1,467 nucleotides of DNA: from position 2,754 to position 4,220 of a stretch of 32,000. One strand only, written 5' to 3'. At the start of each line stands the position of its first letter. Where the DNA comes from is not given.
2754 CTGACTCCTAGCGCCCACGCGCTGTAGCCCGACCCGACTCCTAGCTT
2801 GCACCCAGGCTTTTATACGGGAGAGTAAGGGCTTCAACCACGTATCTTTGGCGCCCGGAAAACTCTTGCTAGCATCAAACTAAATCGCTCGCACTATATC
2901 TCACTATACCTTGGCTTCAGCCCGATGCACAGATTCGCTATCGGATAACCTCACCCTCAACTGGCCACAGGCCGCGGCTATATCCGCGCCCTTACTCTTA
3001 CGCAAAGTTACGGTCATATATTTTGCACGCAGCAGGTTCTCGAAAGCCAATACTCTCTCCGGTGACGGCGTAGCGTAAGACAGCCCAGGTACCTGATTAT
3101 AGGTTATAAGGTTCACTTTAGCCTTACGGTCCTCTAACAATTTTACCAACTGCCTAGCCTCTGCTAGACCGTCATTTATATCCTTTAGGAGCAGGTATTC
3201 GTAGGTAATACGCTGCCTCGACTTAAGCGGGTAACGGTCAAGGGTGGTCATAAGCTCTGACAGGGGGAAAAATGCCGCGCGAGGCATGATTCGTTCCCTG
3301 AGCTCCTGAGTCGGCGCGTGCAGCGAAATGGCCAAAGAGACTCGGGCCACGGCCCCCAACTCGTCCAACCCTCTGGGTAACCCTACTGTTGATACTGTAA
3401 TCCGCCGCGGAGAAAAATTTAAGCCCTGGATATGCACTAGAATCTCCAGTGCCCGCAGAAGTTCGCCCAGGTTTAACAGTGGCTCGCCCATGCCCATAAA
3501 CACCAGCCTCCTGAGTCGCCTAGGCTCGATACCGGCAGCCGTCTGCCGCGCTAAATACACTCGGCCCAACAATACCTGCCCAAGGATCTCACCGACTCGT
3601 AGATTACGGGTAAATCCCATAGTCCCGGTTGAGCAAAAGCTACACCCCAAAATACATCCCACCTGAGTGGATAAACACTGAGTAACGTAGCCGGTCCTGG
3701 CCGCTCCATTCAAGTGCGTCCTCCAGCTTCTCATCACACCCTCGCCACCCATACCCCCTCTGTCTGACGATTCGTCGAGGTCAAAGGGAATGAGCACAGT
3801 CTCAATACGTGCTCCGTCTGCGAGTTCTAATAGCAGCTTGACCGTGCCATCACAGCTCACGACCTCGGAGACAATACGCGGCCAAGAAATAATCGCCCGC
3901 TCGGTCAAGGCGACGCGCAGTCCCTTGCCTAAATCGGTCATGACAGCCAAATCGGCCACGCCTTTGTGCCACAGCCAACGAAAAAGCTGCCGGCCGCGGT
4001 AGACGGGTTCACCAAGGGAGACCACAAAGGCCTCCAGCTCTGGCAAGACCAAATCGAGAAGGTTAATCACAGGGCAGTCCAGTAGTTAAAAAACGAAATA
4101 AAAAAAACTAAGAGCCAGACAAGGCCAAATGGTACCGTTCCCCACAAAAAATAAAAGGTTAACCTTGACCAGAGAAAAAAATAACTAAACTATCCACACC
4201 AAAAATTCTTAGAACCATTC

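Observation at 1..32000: Conserved genes as GC-rich islands in kb-scale ORF-free DNA: about 37% coding density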

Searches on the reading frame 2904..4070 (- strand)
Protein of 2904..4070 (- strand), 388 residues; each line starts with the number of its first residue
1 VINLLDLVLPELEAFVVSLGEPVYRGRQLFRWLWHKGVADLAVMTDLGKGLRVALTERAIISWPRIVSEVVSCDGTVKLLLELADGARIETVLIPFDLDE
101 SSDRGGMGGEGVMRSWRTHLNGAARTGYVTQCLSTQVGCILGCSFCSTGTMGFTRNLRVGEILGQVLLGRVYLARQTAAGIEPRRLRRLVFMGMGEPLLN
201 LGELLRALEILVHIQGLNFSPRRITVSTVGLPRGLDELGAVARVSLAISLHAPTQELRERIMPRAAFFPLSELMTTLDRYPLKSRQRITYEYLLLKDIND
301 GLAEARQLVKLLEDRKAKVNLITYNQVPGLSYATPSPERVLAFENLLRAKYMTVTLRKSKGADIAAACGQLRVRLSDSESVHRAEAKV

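Call 6: search_protein_families(library=ncbifam, proteins=[window:2904-4070:-])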
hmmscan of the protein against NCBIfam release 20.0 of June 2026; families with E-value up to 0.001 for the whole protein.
window:2904-4070:- (388 aa): 8 families
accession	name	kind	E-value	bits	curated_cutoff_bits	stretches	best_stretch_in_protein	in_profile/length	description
TIGR00048.1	rRNA_mod_RlmN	equivalog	2.3e-108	362.3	290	1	2-374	7-345/355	dual-specificity RNA methyltransferase RlmN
NF008396.0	PRK11194.1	equivalog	1.5e-89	300.5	633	2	129-377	110-359/379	dual-specificity RNA methyltransferase RlmN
NF011031.0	PRK14461.1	equivalog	1.3e-78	264.6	601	2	130-374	108-364/372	ribosomal RNA large subunit methyltransferase N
NF000424.4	CfrAB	exception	2.7e-60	204.5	530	1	125-371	93-336/338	Cfr family 23S rRNA (adenine(2503)-C(8))-methyltransferase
NF011034.0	PRK14464.1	equivalog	7.3e-59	199.3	422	1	131-384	98-339/348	RNA methyltransferase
TIGR04432.1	rSAM_Cfr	equivalog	5.1e-58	197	550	1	125-372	95-339/341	Cfr family 23S rRNA (adenine(2503)-C(8))-methyltransferase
NF011024.0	PRK14453.1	equivalog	1.7e-57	195.2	468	1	125-372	97-341/348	23S rRNA (adenine(2503)-C(8))-methyltransferase Cfr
NF011040.0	PRK14470.1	equivalog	1.5e-50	172.6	441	2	131-374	99-334/338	ribosomal RNA large subunit methyltransferase N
